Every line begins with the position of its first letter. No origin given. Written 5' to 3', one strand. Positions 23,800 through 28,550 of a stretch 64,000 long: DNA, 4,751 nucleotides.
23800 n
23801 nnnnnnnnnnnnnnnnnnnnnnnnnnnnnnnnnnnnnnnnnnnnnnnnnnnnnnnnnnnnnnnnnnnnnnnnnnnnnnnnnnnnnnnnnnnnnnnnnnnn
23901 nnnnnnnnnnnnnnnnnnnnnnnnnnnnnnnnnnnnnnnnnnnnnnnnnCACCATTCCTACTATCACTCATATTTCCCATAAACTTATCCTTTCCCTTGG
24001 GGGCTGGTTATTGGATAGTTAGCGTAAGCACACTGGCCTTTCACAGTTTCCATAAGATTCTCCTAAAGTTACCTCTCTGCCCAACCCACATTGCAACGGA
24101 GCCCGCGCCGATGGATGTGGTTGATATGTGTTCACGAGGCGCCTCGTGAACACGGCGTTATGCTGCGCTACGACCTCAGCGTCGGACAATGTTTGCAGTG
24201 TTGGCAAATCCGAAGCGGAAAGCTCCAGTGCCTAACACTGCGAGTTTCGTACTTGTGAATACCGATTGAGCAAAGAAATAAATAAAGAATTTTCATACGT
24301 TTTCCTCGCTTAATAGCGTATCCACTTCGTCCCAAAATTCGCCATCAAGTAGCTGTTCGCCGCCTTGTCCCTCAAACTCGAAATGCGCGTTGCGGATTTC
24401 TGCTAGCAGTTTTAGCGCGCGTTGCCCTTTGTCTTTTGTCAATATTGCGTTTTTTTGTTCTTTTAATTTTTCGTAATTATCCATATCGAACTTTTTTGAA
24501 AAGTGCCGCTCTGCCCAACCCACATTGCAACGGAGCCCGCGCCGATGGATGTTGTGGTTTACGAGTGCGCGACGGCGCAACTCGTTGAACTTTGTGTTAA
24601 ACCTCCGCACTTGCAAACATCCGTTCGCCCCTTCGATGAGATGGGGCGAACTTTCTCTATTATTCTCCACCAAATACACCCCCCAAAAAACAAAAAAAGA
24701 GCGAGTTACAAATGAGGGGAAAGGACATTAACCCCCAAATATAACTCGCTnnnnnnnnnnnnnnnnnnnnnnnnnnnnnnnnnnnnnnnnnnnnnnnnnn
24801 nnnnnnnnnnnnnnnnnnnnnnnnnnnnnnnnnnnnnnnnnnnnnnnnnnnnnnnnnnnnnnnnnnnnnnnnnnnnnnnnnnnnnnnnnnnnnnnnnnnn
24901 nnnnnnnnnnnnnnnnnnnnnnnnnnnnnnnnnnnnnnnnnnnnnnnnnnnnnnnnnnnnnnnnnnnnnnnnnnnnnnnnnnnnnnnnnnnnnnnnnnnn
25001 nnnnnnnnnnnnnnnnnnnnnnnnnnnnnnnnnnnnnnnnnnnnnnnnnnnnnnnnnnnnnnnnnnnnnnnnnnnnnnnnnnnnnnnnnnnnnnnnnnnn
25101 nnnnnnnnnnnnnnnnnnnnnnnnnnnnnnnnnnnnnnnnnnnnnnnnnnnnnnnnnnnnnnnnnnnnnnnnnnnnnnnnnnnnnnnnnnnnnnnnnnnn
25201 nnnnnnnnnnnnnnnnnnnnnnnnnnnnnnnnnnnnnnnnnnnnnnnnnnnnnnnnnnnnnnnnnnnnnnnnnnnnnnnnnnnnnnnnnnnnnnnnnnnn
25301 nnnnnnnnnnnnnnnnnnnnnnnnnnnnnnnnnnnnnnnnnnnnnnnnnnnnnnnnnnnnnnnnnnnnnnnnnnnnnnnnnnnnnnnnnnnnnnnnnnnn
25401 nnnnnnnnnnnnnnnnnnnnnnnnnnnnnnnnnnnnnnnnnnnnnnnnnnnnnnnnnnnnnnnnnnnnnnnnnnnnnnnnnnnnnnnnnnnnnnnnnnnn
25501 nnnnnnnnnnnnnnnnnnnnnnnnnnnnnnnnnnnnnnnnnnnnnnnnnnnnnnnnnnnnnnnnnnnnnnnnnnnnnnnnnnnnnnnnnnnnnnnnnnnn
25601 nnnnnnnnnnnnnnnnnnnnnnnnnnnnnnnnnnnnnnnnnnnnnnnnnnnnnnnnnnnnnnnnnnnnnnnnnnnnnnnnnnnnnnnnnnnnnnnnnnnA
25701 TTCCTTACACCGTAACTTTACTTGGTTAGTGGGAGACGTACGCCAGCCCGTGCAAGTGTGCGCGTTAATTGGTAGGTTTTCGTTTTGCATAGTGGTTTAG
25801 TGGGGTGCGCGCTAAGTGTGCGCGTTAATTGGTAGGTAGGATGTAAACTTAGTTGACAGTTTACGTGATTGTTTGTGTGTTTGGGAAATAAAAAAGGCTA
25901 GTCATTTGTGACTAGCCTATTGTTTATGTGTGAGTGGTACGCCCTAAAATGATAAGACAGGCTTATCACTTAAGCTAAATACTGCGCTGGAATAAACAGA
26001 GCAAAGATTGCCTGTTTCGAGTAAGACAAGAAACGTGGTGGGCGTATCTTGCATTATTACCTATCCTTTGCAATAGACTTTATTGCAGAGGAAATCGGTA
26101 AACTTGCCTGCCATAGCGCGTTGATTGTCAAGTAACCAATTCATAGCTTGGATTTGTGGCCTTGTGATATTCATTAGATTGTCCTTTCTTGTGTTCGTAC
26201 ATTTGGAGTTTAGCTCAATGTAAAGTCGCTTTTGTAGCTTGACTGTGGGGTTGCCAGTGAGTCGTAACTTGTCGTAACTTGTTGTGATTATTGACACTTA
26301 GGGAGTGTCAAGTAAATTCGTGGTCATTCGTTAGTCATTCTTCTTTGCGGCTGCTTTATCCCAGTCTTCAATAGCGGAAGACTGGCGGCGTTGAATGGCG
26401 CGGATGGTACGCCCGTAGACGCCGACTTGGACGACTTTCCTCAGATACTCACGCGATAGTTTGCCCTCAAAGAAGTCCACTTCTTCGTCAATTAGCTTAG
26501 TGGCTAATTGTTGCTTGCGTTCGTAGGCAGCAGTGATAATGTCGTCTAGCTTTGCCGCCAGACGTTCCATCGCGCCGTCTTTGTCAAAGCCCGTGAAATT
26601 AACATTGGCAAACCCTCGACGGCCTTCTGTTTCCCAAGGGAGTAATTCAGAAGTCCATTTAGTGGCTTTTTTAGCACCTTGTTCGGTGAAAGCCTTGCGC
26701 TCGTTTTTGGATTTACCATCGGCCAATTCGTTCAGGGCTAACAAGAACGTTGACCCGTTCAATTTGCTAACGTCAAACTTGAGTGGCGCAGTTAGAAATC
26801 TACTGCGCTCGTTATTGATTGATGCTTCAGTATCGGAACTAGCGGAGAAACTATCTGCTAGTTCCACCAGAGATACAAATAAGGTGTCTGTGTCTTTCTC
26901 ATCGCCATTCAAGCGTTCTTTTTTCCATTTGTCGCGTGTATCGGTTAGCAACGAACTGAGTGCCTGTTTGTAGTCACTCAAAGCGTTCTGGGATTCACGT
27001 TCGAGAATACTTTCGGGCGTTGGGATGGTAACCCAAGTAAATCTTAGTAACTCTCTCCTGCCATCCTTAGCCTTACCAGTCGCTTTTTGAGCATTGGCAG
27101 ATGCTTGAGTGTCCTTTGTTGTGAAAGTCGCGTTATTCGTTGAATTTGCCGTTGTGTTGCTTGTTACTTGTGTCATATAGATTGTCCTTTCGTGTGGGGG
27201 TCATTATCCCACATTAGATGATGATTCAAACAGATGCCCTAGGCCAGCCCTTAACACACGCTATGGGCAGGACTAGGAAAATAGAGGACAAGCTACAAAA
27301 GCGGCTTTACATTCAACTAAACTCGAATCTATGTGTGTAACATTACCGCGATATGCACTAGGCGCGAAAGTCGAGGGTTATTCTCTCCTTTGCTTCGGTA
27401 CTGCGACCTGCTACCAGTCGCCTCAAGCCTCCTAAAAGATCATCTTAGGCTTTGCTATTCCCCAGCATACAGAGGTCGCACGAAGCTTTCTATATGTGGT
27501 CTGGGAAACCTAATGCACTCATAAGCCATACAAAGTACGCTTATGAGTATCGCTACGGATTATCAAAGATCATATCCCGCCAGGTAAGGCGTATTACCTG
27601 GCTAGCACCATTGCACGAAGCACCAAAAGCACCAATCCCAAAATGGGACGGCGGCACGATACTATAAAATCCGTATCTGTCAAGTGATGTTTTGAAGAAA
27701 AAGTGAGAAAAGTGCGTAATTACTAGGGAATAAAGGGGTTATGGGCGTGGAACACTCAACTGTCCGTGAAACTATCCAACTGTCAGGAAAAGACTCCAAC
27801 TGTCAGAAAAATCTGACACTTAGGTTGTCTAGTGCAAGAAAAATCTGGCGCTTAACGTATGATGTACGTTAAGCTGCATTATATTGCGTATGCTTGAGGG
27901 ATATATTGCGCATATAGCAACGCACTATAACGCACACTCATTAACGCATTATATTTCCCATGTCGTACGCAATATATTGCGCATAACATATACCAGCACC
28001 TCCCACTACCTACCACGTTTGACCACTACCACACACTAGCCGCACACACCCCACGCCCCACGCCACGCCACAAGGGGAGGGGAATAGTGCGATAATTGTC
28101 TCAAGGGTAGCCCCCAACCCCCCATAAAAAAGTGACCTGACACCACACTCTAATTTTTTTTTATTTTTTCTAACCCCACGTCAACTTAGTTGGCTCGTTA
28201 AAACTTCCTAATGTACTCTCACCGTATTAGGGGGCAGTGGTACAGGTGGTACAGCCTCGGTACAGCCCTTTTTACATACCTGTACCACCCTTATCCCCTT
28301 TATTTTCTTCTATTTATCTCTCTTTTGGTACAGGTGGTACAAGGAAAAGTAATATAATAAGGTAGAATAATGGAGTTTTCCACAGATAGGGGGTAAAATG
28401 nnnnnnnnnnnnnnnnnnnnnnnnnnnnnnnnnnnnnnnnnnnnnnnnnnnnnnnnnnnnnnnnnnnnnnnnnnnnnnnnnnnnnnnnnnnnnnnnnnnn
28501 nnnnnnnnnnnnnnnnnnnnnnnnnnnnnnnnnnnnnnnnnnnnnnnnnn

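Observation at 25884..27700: Self-contained foreign transcription unit: about 520 nt with no credible ORF, a 281-aa orphan protein and its own terminator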

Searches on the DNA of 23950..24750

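Call 91: search_rna_families(source=window, start=23950, end=24750, threshold=evalue, max_evalue=1)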
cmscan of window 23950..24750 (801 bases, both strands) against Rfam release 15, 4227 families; matches with E-value up to 1: 0.
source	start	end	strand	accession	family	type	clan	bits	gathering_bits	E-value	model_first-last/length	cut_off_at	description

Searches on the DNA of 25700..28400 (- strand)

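Call 6: search_rna_families(source=window, start=25700, end=28400, threshold=evalue, max_evalue=10, show_alignments=3)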
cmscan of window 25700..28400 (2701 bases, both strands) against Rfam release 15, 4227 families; matches with E-value up to 10: 3.
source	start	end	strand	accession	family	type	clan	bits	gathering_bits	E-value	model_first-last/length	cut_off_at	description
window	27881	27975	+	RF03747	mir-4536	Gene; miRNA;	-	19.7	76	3.5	1-88/88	no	mir-4536 microRNA precursor family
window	26823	26877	-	RF03660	mir-4018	Gene; miRNA;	-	17.4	66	4.9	1-54/54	no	mir-4018 microRNA precursor family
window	27844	27950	-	RF01431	snoR135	Gene; snRNA; snoRNA; HACA-box;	-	16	45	5.7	1-143/143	no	small nucleolar RNA snoR135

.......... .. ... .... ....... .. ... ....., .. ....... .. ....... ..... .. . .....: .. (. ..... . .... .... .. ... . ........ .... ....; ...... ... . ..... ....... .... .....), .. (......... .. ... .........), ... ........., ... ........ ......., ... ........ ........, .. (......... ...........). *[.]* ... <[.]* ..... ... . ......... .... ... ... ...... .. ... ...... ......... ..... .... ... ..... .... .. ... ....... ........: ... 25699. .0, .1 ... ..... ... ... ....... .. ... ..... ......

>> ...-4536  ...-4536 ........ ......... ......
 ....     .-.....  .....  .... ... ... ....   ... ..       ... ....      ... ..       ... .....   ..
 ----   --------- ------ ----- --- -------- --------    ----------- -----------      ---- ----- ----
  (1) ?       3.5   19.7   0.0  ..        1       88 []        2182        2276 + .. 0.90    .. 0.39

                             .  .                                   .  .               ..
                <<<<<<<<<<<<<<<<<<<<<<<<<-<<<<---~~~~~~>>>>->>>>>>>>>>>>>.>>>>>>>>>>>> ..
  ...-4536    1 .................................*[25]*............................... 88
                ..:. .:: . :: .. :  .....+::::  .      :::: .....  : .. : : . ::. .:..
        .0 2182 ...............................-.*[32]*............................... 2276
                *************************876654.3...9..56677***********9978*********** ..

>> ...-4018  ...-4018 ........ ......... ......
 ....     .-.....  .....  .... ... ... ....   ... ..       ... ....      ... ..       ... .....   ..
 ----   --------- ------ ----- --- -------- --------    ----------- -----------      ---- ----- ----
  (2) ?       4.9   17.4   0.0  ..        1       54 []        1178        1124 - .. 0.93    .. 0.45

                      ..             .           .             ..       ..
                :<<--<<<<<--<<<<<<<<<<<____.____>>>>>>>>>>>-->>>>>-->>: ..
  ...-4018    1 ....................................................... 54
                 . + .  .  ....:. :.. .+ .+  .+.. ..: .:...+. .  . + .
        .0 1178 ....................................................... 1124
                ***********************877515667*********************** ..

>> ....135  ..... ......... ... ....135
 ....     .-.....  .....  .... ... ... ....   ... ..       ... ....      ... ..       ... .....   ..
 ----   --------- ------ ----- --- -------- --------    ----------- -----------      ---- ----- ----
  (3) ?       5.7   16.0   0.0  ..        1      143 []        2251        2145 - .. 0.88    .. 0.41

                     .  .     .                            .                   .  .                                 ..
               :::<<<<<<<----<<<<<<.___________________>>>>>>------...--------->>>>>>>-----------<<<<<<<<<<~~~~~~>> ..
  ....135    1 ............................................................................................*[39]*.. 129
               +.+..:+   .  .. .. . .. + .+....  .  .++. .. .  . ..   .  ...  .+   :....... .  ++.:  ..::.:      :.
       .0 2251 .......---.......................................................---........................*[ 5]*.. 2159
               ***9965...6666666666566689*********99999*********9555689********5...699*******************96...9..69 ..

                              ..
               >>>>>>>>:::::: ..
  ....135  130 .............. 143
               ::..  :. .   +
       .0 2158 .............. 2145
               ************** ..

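Call 82: build_rna_model(alignment_id=A7)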
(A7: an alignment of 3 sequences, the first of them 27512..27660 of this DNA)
Model R1 built from alignment A7 (3 sequences, 153 columns); structure: RNAalifold consensus.
model positions 151; base pairs 48; branch points 4; effective number of sequences 0.86; information 0.59 bits per position. Calibrated on 0.2 Mb of random sequence (short: E-values are rough).
structure used (alignment columns):
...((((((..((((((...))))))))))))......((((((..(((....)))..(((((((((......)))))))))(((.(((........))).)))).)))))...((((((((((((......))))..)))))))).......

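Call 83: search_with_rna_model(model_id=R1, sources=[window, L001, L002, L003, L004, L005, L006, L007, L008, L009, L010], max_evalue=10, show_alignments=4)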
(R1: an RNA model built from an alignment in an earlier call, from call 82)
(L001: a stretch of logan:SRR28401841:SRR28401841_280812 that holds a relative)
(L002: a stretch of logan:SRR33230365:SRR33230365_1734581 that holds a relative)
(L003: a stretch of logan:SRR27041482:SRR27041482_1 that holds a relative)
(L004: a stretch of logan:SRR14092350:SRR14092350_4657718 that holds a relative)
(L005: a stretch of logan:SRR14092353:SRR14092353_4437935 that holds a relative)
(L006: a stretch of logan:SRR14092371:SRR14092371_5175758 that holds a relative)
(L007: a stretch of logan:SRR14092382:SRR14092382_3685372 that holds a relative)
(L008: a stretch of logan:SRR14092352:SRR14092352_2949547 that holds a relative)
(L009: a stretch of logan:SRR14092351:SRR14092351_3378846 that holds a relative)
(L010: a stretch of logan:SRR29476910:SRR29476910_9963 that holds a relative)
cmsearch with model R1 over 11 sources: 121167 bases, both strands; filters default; matches with E-value up to 10: 3.
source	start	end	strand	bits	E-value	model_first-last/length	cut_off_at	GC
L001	9426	9577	+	177.5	8.7e-42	1-151/151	no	0.51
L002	424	574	+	176.6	1.5e-41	1-151/151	no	0.52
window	27512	27660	-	161.8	6.3e-38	1-151/151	no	0.48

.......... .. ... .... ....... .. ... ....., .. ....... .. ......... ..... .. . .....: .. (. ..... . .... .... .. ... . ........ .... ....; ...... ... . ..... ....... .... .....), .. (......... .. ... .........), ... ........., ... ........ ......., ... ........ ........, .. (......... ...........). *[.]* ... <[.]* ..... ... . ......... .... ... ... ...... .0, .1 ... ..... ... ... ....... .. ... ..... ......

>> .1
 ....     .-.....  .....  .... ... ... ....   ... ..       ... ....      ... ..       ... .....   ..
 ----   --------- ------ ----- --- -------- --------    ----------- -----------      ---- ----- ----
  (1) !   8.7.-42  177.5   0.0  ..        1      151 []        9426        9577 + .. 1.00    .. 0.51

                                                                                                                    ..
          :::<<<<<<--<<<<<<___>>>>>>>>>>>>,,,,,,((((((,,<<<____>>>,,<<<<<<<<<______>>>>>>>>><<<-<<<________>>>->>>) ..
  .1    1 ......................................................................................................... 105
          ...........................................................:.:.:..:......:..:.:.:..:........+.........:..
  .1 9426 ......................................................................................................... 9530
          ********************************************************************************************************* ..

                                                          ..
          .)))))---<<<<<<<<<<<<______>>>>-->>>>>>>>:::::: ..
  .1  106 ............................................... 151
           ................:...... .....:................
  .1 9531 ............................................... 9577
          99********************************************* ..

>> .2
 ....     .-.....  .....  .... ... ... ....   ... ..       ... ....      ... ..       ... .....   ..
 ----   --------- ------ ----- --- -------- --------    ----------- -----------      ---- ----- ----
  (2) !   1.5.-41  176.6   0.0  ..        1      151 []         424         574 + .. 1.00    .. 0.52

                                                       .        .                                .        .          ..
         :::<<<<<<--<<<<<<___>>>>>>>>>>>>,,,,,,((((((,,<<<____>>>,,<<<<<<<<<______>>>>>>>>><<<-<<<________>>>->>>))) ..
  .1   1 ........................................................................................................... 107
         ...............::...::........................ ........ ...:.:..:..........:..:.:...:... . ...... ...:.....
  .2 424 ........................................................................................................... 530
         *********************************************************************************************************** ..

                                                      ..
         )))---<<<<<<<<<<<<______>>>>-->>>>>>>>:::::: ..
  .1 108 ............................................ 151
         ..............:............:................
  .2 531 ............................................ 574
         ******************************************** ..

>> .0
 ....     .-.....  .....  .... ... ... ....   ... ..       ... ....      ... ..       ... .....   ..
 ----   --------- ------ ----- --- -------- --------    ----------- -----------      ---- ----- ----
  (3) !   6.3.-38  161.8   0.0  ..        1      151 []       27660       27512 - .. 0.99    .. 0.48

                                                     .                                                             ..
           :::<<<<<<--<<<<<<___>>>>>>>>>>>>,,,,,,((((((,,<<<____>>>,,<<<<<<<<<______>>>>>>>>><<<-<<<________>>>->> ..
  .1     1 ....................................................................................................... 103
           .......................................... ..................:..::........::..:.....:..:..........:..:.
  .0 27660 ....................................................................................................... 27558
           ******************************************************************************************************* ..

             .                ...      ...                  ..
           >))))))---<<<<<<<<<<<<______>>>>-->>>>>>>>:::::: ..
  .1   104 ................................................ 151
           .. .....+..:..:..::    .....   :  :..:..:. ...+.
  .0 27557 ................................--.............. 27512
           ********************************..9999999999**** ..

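Call 102: search_rna_families(sources=[L001, L002, L003, L004, L005, L010], threshold=gathering)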
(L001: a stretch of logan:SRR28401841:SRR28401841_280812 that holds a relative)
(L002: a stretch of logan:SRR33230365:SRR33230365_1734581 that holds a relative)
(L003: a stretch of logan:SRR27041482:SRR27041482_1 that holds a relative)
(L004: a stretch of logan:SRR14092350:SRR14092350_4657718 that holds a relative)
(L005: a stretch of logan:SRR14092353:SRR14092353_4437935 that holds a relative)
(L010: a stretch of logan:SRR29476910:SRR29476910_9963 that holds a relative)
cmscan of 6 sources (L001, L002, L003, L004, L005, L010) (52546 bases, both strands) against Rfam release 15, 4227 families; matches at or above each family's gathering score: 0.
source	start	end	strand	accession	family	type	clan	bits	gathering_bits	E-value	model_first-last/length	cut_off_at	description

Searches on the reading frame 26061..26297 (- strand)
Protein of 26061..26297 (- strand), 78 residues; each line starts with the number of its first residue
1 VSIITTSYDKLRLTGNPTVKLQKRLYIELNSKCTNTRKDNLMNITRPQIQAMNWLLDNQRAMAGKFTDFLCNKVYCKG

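Call 7: search_protein_families(library=pfam, proteins=[window:26061-26297:-], max_evalue=1)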
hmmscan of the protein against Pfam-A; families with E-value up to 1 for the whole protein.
window:26061-26297:- (78 aa): 1 family
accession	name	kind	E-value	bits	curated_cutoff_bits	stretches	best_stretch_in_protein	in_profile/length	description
PF10189.15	Ints3_N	-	0.084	12.1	25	1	35-74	321-359/409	Integrator complex subunit 3 N-terminal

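Call 8: search_protein_families(library=phrogs, proteins=[window:26061-26297:-], max_evalue=1)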
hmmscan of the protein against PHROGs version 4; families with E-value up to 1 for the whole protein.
window:26061-26297:- (78 aa): 1 family
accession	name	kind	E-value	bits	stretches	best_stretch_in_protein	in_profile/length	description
phrog_15851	-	unknown function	0.12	13.8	1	19-65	61-107/117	-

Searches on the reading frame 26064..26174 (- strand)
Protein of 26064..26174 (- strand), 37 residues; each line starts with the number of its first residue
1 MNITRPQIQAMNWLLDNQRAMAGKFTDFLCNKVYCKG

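Call 101: search_protein_families(library=pfam, proteins=[window:26064-26174:-], max_evalue=0.1)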
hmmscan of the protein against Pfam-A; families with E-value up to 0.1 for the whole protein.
seq(37 aa): 0 families
